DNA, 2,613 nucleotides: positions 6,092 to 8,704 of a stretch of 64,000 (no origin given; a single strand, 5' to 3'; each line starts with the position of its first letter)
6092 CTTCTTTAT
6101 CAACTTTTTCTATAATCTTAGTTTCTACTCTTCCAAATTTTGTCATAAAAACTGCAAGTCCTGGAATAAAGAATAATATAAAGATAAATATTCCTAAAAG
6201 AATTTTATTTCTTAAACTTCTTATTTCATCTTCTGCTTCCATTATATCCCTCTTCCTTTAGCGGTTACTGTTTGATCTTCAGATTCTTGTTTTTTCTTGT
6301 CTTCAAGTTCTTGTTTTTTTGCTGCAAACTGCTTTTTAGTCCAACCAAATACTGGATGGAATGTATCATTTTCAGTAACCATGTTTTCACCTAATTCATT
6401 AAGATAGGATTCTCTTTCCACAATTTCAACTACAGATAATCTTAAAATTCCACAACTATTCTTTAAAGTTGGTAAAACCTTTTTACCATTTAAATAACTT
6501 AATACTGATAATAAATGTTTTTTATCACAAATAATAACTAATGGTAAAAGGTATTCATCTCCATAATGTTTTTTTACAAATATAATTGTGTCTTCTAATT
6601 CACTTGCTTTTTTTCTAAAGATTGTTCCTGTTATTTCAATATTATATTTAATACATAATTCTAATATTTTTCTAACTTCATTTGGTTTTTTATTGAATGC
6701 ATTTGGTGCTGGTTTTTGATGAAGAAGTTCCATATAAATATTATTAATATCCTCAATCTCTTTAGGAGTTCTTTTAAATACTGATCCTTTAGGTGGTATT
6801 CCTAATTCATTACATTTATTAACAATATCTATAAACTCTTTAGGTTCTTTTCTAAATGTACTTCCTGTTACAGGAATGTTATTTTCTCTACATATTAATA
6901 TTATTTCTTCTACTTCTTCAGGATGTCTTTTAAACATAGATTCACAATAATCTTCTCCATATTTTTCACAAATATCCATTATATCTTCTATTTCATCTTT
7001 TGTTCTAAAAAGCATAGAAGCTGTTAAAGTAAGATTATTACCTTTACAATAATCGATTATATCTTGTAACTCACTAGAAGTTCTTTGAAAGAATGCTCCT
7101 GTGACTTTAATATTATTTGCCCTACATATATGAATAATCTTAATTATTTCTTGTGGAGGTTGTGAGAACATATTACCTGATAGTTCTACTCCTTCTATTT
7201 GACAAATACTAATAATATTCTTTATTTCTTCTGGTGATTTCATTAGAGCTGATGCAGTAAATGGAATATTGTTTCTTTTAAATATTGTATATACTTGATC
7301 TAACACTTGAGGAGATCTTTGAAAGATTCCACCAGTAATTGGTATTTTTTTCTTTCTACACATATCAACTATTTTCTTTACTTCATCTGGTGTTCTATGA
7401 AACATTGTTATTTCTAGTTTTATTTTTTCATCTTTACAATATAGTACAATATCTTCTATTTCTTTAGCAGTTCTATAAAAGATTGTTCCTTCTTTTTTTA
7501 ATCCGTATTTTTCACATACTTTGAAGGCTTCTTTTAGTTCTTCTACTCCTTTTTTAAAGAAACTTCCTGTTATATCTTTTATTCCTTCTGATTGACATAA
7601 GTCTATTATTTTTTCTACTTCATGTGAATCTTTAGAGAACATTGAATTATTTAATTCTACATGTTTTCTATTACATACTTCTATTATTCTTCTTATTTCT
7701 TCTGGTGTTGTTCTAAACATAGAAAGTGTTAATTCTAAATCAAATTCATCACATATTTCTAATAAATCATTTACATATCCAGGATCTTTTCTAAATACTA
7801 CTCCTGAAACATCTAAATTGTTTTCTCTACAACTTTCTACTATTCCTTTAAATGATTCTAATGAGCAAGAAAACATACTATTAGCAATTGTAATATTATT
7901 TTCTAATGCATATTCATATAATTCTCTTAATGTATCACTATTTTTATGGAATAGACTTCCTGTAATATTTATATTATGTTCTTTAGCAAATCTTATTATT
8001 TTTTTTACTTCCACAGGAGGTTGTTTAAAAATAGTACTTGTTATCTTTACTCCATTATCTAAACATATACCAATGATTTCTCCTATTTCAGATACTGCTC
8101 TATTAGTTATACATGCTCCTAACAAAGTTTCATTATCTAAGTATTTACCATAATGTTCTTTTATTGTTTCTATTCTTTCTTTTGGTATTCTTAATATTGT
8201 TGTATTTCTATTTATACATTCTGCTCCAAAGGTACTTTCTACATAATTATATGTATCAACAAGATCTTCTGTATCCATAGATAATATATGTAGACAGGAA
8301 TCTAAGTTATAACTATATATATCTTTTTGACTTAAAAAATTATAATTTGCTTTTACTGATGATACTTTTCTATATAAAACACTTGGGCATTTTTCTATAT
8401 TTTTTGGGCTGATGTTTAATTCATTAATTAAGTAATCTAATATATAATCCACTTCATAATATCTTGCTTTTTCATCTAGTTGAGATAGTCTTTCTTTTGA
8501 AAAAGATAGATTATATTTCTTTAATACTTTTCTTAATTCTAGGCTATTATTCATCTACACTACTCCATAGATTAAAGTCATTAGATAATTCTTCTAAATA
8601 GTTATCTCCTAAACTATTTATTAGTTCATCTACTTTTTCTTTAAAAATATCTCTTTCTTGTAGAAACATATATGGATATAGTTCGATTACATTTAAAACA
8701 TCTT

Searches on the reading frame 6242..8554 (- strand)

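Call 71: search_protein_families(library=pfam, proteins=[window:6242-8554:-], max_evalue=0.00001)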
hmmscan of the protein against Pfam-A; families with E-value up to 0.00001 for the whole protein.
window:6242-8554:- (770 aa): 2 families
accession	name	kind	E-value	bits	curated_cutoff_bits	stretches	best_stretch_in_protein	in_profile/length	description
PF02006.22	PPS_PS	-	1.6e-07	31.5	26.4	0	289-355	22-88/176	Phosphopantothenate/pantothenate synthetase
PF01565.28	FAD_binding_4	-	1.8e-07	31.4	26.4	0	385-407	6-28/139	FAD binding domain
